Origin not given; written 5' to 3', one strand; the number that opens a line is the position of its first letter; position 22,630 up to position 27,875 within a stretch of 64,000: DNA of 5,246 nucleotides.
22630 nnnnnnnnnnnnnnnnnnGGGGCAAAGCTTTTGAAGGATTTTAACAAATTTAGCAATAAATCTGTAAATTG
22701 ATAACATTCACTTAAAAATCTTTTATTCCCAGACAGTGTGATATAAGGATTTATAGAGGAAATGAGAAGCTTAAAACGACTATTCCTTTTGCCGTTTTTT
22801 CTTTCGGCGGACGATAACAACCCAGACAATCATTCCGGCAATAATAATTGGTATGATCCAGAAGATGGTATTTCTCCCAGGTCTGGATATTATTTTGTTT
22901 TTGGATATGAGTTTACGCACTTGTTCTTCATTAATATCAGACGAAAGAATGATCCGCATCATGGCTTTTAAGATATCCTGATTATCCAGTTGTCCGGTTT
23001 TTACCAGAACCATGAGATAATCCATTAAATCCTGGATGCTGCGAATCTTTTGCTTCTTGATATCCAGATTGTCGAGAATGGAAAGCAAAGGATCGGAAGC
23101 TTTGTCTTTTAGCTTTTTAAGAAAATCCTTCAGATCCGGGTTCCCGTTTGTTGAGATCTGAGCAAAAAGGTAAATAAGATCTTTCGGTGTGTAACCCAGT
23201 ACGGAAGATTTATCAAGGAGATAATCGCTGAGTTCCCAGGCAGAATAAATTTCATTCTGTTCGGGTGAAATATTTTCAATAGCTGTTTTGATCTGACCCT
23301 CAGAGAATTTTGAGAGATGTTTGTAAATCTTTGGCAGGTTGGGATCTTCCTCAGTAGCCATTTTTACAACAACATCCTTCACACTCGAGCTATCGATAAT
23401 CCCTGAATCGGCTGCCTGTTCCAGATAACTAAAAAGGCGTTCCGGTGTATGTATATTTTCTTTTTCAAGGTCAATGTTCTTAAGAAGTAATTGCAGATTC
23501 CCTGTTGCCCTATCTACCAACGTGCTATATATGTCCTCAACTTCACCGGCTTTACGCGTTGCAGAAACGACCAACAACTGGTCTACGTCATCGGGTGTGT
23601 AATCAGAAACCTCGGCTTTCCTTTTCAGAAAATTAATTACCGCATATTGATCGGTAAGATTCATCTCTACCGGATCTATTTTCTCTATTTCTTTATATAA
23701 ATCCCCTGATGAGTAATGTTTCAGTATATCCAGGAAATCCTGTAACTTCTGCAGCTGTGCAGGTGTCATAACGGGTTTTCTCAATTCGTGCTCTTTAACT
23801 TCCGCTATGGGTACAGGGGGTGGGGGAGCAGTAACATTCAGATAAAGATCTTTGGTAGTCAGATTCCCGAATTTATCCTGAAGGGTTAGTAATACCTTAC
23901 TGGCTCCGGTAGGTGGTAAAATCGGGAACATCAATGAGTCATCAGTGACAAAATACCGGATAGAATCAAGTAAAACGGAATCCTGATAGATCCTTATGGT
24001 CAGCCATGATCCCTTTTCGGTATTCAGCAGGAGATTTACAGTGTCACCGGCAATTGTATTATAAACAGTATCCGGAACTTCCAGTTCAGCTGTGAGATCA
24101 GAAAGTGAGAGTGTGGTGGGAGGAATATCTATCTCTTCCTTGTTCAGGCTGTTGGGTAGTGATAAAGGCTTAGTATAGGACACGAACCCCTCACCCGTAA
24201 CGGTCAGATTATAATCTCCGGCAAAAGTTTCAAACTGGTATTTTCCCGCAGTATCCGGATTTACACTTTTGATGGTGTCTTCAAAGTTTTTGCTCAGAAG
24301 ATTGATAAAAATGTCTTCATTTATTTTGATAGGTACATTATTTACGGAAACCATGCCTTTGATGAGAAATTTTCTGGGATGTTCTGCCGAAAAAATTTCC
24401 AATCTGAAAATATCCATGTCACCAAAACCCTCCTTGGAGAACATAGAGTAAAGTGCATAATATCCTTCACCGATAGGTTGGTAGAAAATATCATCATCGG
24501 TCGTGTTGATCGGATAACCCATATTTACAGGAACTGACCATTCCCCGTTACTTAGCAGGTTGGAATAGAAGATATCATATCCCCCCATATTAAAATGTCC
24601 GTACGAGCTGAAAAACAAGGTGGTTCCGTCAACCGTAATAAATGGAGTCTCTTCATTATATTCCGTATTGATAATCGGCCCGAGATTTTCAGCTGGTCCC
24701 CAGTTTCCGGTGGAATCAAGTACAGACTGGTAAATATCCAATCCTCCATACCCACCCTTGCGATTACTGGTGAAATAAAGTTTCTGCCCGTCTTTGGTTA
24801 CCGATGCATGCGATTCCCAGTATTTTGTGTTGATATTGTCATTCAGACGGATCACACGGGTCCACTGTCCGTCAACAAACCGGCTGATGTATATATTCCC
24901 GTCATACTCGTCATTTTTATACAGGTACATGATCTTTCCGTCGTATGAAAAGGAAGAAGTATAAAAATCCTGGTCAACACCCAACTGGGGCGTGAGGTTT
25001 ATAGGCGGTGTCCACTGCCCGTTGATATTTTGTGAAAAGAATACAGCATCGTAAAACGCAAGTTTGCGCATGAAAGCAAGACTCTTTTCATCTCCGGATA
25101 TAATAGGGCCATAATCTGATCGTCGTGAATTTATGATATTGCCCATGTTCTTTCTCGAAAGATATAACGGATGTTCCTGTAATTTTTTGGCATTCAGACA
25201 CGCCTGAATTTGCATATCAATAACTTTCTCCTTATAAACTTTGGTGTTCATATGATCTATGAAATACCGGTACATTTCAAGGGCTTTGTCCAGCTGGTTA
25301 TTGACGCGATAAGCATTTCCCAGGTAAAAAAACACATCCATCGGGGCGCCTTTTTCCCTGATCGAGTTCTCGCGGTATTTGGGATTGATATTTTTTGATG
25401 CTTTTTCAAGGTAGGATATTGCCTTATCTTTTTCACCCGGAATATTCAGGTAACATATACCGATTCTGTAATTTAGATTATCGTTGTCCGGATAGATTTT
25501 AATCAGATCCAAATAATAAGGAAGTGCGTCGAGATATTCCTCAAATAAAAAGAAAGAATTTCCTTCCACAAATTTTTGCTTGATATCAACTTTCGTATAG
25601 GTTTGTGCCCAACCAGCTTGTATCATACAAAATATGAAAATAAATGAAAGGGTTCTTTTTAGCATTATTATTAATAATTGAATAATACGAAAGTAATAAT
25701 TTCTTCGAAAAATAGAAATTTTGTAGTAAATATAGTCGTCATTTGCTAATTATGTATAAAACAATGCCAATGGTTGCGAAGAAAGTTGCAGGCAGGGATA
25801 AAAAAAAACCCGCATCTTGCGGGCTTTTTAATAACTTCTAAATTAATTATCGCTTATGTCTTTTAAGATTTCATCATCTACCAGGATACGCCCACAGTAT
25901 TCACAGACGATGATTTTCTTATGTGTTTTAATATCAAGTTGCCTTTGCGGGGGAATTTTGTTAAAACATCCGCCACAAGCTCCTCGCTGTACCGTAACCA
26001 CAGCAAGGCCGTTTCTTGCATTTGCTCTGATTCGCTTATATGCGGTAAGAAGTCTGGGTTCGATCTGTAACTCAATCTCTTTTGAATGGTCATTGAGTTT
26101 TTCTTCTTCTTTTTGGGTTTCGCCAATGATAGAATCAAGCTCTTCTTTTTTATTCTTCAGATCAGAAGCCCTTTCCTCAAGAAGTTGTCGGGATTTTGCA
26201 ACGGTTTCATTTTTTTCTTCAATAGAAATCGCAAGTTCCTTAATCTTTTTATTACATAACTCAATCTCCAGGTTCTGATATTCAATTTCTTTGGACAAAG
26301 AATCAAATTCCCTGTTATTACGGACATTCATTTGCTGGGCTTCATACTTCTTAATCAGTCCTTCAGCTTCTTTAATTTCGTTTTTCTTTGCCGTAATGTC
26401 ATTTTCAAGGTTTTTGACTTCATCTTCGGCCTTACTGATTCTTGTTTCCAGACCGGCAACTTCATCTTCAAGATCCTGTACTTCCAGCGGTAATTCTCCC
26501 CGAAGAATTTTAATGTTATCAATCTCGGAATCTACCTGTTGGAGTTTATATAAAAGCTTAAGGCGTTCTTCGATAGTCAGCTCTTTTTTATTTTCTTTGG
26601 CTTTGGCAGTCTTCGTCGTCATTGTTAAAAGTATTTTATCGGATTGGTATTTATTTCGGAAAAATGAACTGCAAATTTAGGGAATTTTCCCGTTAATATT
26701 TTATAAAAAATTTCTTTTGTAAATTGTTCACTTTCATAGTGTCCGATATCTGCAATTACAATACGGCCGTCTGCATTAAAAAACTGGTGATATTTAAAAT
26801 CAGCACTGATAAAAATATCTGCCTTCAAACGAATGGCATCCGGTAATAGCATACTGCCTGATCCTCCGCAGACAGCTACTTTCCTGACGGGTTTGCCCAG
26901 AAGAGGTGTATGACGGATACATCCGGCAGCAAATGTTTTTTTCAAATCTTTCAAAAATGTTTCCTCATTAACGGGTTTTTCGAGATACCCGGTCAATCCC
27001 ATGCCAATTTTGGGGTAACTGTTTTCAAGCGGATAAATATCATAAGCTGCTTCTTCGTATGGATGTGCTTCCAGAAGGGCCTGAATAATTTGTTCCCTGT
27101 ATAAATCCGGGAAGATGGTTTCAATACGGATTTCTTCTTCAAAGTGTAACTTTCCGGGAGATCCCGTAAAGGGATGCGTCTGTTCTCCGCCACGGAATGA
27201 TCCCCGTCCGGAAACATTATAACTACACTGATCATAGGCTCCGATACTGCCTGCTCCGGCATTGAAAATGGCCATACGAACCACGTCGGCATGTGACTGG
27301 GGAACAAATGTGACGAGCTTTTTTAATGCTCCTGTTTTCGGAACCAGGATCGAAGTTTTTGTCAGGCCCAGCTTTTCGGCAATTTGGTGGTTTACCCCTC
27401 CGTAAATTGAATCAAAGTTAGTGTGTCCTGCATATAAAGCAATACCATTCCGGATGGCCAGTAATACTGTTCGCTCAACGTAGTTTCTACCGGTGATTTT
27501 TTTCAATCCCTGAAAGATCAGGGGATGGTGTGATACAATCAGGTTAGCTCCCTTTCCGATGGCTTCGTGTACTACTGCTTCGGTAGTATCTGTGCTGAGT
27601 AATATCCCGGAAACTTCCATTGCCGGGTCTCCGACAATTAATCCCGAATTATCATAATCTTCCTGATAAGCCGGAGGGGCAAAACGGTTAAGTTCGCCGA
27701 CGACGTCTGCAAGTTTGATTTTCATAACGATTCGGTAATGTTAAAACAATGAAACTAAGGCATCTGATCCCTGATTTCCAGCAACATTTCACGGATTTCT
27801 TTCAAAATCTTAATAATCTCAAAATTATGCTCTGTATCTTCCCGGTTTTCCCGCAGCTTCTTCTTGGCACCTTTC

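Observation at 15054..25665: Five tandem paralogs sharing a TPR + TolB-like propeller core but carrying different envelope anchors (TM stalk / OmpA / OmpA / none / SPOR)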

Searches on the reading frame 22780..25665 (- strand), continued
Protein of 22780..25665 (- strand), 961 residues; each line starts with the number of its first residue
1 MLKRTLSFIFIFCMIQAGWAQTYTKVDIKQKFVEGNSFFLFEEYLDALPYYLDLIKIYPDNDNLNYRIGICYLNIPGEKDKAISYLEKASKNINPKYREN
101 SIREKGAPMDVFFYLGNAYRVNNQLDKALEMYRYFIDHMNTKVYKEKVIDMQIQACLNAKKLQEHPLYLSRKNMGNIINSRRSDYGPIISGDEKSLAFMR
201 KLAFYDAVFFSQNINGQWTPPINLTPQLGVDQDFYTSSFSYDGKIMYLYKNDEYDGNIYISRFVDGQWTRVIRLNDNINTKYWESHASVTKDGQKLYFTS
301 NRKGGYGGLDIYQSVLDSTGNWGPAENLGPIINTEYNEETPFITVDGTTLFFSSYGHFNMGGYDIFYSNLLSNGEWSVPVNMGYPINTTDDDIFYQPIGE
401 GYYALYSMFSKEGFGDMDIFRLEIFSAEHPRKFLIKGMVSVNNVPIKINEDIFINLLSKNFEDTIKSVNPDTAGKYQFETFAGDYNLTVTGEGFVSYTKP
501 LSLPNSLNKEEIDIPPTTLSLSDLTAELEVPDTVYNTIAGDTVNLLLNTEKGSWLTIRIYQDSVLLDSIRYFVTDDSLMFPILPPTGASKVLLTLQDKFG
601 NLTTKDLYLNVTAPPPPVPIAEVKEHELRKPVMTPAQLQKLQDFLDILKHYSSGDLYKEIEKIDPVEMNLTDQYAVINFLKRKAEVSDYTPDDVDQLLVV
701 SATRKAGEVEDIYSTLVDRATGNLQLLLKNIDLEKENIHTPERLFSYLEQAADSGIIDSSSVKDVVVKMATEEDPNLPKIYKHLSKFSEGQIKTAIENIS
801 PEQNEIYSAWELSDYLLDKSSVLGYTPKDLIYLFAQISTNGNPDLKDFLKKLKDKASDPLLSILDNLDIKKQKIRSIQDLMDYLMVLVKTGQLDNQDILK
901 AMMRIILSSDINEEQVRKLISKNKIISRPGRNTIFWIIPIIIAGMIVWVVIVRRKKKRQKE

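Call 45: search_protein_families(library=pfam, proteins=[L007:10001-12859:+, L007:12976-14250:+, L007:14304-16256:+, L007:16256-18919:+, L042:8035-10821:+, L030:16242-19028:+, L061:14199-16400:+, L066:13443-15089:+, L066:9983-12100:+, L049:9992-14080:+], max_evalue=0.01)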
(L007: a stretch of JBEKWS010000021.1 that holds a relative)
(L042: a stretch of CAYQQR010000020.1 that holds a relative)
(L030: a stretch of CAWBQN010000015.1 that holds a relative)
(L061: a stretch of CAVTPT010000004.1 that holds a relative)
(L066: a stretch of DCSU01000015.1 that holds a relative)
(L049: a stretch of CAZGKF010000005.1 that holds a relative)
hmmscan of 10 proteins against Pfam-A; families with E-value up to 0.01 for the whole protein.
L007:10001-12859:+ (952 aa): 9 families
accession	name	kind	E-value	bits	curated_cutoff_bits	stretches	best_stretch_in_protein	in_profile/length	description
PF07676.18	PD40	-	5e-17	61.8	20.9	2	328-366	1-37/38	WD40-like Beta Propeller Repeat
PF13174.12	TPR_6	-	6.1e-09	36.4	26.3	0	110-138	1-29/33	Tetratricopeptide repeat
PF14559.12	TPR_19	-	3e-08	34.3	25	1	43-91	6-53/68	Tetratricopeptide repeat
PF13432.12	TPR_16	-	4.7e-07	30.6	32.7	0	44-83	13-51/65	Tetratricopeptide repeat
PF13428.12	TPR_14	-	6.7e-06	26.7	23.5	0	110-138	2-30/44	Tetratricopeptide repeat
PF13431.12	TPR_17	-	8.4e-05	23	24.4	0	109-130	13-34/34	Tetratricopeptide repeat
PF07719.23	TPR_2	-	0.0013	19.1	27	0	110-134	2-26/34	Tetratricopeptide repeat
PF00515.34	TPR_1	-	0.0038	17.4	27.8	1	110-134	2-26/34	Tetratricopeptide repeat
PF12895.13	ANAPC3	-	0.0059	17.3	27.2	0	109-135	23-49/82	Anaphase-promoting complex, cyclosome, subunit 3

L007:12976-14250:+ (424 aa): 5 families
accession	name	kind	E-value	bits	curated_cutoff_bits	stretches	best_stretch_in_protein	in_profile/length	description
PF07676.18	PD40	-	8.5e-17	61.1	20.9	2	326-365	1-38/38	WD40-like Beta Propeller Repeat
PF13428.12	TPR_14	-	0.00036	21.4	23.5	0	33-63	8-38/44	Tetratricopeptide repeat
PF07719.23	TPR_2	-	0.00054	20.3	27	0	108-134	2-28/34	Tetratricopeptide repeat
PF13432.12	TPR_16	-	0.0061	17.4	32.7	0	32-71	3-42/65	Tetratricopeptide repeat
PF12895.13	ANAPC3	-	0.0096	16.6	27.2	1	18-73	15-69/82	Anaphase-promoting complex, cyclosome, subunit 3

L007:14304-16256:+ (650 aa): 1 family
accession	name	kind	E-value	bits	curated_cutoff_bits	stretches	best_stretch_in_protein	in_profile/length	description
PF07676.18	PD40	-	9.8e-20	70.4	20.9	2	285-321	4-38/38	WD40-like Beta Propeller Repeat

L007:16256-18919:+ (887 aa): 5 families
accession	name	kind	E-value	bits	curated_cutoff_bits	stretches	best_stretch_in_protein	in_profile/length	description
PF00691.25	OmpA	-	7.8e-13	49.1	27.2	1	587-677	1-93/98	OmpA family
PF07676.18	PD40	-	2.7e-10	40.4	20.9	1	292-316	15-37/38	WD40-like Beta Propeller Repeat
PF14559.12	TPR_19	-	0.00034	21.3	25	1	45-96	4-54/68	Tetratricopeptide repeat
PF13620.12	CarboxypepD_reg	-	0.00058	20.6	32.3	0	437-508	3-72/82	Carboxypeptidase regulatory-like domain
PF13432.12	TPR_16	-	0.0025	18.7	32.7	0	41-93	6-57/65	Tetratricopeptide repeat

L042:8035-10821:+ (928 aa): 9 families
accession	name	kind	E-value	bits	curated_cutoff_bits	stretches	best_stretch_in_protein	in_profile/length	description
PF00691.25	OmpA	-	8.4e-19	68.2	27.2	1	547-636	1-92/98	OmpA family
PF07676.18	PD40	-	9.3e-19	67.3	20.9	2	288-325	3-38/38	WD40-like Beta Propeller Repeat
PF05036.18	SPOR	-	6.2e-09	36.5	21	1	770-833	3-74/76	SPOR domain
PF13432.12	TPR_16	-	3.7e-06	27.7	32.7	1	47-102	5-59/65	Tetratricopeptide repeat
PF13620.12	CarboxypepD_reg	-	5.2e-05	24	32.3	1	447-527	2-80/82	Carboxypeptidase regulatory-like domain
PF14559.12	TPR_19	-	0.00011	22.9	25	1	50-94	2-45/68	Tetratricopeptide repeat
PF13431.12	TPR_17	-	0.00013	22.4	24.4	0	61-93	1-32/34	Tetratricopeptide repeat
PF05359.17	DUF748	-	0.0021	16.6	50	1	529-587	866-922/1037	Domain of Unknown Function (DUF748)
PF13424.12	TPR_12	-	0.0026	18.3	30.1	0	54-98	25-69/77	Tetratricopeptide repeat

L030:16242-19028:+ (928 aa): 11 families
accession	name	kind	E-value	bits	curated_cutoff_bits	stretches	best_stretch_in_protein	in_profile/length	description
PF00691.25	OmpA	-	1.9e-17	63.8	27.2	1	536-626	1-93/98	OmpA family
PF14559.12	TPR_19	-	1e-06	29.4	25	1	46-95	5-53/68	Tetratricopeptide repeat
PF05359.17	DUF748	-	3.3e-06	25.9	50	1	524-577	871-923/1037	Domain of Unknown Function (DUF748)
PF07676.18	PD40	-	9e-06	25.9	20.9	1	291-316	14-37/38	WD40-like Beta Propeller Repeat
PF05036.18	SPOR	-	4.5e-05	24.1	21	0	858-924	2-74/76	SPOR domain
PF13428.12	TPR_14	-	0.00013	22.7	23.5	0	41-73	10-42/44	Tetratricopeptide repeat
PF13432.12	TPR_16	-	0.00045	21.1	32.7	0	40-93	6-57/65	Tetratricopeptide repeat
PF13424.12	TPR_12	-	0.0016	19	30.1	0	43-93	14-71/77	Tetratricopeptide repeat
PF21876.2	STIV_turret_2nd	-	0.0018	18.7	27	0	359-398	7-42/106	C381 turret protein 2nd galactose-binding domain-like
PF13431.12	TPR_17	-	0.0032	18.1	24.4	0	54-87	1-33/34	Tetratricopeptide repeat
PF13174.12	TPR_6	-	0.0033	18.4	26.3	0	38-64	7-32/33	Tetratricopeptide repeat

L061:14199-16400:+ (733 aa): 2 families
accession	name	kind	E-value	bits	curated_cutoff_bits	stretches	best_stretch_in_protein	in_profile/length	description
PF07676.18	PD40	-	6.8e-17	61.4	20.9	2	284-321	3-38/38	WD40-like Beta Propeller Repeat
PF05036.18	SPOR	-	2.3e-05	25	21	1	680-725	29-75/76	SPOR domain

L066:13443-15089:+ (548 aa): 1 family
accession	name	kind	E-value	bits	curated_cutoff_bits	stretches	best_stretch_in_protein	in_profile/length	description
PF07676.18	PD40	-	5.3e-21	74.5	20.9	2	329-366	2-37/38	WD40-like Beta Propeller Repeat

L066:9983-12100:+ (705 aa): 6 families
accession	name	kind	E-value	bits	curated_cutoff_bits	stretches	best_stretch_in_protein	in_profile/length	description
PF07676.18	PD40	-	2.2e-13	50.2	20.9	2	329-367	2-38/38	WD40-like Beta Propeller Repeat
PF14559.12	TPR_19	-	9.2e-07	29.5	25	1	42-91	5-53/68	Tetratricopeptide repeat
PF13174.12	TPR_6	-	5.4e-05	24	26.3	0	110-137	1-28/33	Tetratricopeptide repeat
PF13432.12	TPR_16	-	0.00015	22.5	32.7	0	42-92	11-60/65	Tetratricopeptide repeat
PF07719.23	TPR_2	-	0.00052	20.4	27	0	110-133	2-25/34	Tetratricopeptide repeat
PF13428.12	TPR_14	-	0.004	18.1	23.5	0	110-137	2-29/44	Tetratricopeptide repeat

L049:9992-14080:+ (1362 aa): 8 families
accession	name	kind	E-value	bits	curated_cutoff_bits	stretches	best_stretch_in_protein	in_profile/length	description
PF07676.18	PD40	-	8.6e-16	57.9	20.9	2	274-310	4-38/38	WD40-like Beta Propeller Repeat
PF13428.12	TPR_14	-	1.6e-05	25.6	23.5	0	28-63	4-39/44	Tetratricopeptide repeat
PF13174.12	TPR_6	-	1.7e-05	25.6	26.3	0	107-135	1-29/33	Tetratricopeptide repeat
PF07719.23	TPR_2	-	1.7e-05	25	27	1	107-130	2-25/34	Tetratricopeptide repeat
PF00515.34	TPR_1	-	0.0042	17.3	27.8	0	108-130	3-25/34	Tetratricopeptide repeat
PF14559.12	TPR_19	-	0.0045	17.7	25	0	40-71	6-37/68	Tetratricopeptide repeat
PF10960.13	Holin_BhlA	-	0.0067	16.8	22.6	0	1330-1359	8-37/70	BhlA holin family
PF13432.12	TPR_16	-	0.0078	17.1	32.7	0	107-135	32-59/65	Tetratricopeptide repeat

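Call 63: search_protein_families(library=pfam, proteins=[L035:2497-3069:+, L035:3041-3817:+, L035:6124-7338:+, L035:7346-8218:+, L035:8410-9753:+, L035:18778-19296:+, L035:19286-20305:-, L035:20485-21762:+, L035:21774-23882:-], max_evalue=0.0001)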
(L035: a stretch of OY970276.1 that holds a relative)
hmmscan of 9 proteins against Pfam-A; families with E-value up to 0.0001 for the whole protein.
L035:2497-3069:+ (190 aa): 1 family
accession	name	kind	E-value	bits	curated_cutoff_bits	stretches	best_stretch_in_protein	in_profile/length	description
PF20050.4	DUF6452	-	1.5e-24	86.6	27.1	1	88-190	1-108/108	Family of unknown function (DUF6452)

L035:3041-3817:+ (258 aa): 1 family
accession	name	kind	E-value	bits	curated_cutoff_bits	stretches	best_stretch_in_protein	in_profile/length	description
PF19515.5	DUF6048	-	5.3e-23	82.5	27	1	8-219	5-230/232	Domain of unknown function (DUF6048)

L035:6124-7338:+ (404 aa): 2 families
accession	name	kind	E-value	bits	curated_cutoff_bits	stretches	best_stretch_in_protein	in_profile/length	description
PF00155.27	Aminotran_1_2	-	3.4e-37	128.9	19.7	1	51-393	19-361/361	Aminotransferase class I and II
PF12897.13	Asp_aminotransf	-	5.8e-06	25.8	27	1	122-387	127-399/421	Aspartate amino-transferase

L035:7346-8218:+ (290 aa): 3 families
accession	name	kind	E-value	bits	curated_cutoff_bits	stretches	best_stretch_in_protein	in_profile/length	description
PF00535.33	Glycos_transf_2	-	1.6e-27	97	23.3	1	4-188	1-166/168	Glycosyl transferase family 2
PF13641.12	Glyco_tranf_2_3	-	2.7e-21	77.1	27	1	3-231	3-216/230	Glycosyltransferase like family 2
PF13632.12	Glyco_trans_2_3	-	1.8e-11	44.7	27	1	82-250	1-143/198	Glycosyl transferase family group 2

L035:8410-9753:+ (447 aa): 3 families
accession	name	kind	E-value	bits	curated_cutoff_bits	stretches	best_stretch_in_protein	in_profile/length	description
PF00198.28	2-oxoacid_dh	-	2.5e-78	263.2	23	1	215-442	4-227/232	2-oxoacid dehydrogenases acyltransferase (catalytic domain)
PF00364.28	Biotin_lipoyl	-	4.9e-18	65.2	22.1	1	6-77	3-73/73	Biotin-requiring enzyme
PF02817.22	E3_binding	-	3.1e-10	40.5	23.7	1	128-165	2-36/36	e3 binding domain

L035:18778-19296:+ (172 aa): 5 families
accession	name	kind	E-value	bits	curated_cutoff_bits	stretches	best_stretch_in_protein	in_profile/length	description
PF13302.13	Acetyltransf_3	-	3.2e-22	80.2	25.4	1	6-146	2-138/138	Acetyltransferase (GNAT) domain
PF13420.13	Acetyltransf_4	-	1.5e-15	58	24.3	1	8-166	1-155/155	Acetyltransferase (GNAT) domain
PF00583.31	Acetyltransf_1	-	4.5e-11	43.5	20.7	1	39-145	17-116/116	Acetyltransferase (GNAT) family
PF13523.12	Acetyltransf_8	-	1.7e-07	31.4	27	1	88-148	80-140/145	Acetyltransferase (GNAT) domain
PF12746.13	GNAT_acetyltran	-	7.9e-05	22.8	26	0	90-147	182-236/243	GNAT acetyltransferase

L035:19286-20305:- (339 aa): 1 family
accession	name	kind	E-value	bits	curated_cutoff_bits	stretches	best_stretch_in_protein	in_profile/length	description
PF04055.27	Radical_SAM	-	9.1e-16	58.9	29.5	1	106-264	2-159/166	Radical SAM superfamily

L035:20485-21762:+ (425 aa): 1 family
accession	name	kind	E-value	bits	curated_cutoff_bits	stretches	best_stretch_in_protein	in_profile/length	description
PF20583.3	DUF6786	-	8.2e-158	525.5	27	1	52-425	2-376/376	Family of unknown function (DUF6786)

L035:21774-23882:- (702 aa): 1 family
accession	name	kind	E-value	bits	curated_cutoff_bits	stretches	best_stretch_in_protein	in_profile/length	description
PF01432.26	Peptidase_M3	-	4.3e-116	389.4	27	1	255-699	1-456/457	Peptidase family M3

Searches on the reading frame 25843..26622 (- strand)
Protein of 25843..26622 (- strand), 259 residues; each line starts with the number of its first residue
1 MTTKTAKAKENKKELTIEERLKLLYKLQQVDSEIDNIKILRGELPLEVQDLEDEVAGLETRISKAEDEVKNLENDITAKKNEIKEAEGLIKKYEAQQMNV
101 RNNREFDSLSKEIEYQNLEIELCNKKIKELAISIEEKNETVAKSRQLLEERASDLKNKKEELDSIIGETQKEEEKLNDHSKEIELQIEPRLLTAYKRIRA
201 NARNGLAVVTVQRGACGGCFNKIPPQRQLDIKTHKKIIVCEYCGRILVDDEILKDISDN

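Call 21: search_protein_families(library=ncbifam, proteins=[window:25843-26622:-], max_evalue=0.00001)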
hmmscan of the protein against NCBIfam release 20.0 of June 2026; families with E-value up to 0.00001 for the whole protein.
window:25843-26622:- (259 aa): 1 family
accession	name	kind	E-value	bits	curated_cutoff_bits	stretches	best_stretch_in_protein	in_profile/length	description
NF047363.1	Zn_ribbon_CdsZ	equivalog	9.3e-22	77.7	275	1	18-248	2-231/251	zinc ribbon domain regulatory protein CdsZ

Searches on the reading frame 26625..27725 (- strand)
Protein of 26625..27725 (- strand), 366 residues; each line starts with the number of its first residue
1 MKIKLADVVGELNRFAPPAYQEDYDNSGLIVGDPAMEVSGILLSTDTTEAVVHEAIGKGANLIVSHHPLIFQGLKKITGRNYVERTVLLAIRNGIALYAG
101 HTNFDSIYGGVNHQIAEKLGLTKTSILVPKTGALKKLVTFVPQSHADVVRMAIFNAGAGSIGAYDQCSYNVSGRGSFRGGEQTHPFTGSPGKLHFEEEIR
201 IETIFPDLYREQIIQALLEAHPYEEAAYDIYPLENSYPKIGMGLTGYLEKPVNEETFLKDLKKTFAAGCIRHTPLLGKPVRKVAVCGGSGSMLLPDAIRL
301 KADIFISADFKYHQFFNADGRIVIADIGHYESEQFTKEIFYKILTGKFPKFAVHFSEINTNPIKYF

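Call 21: search_protein_families(library=ncbifam, proteins=[window:26625-27725:-], max_evalue=0.00001)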
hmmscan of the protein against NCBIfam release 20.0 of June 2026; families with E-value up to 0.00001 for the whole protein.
window:26625-27725:- (366 aa): 2 families
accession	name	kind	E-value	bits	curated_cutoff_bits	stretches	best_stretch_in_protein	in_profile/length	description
TIGR00486.1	YbgI_SA1388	equivalog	5.8e-48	163.7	130.55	1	4-362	2-250/250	Nif3-like dinuclear metal center hexameric protein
NF008064.0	PRK10799.1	equivalog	1.4e-08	34.9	414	0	21-125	19-122/247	type 2 GTP cyclohydrolase I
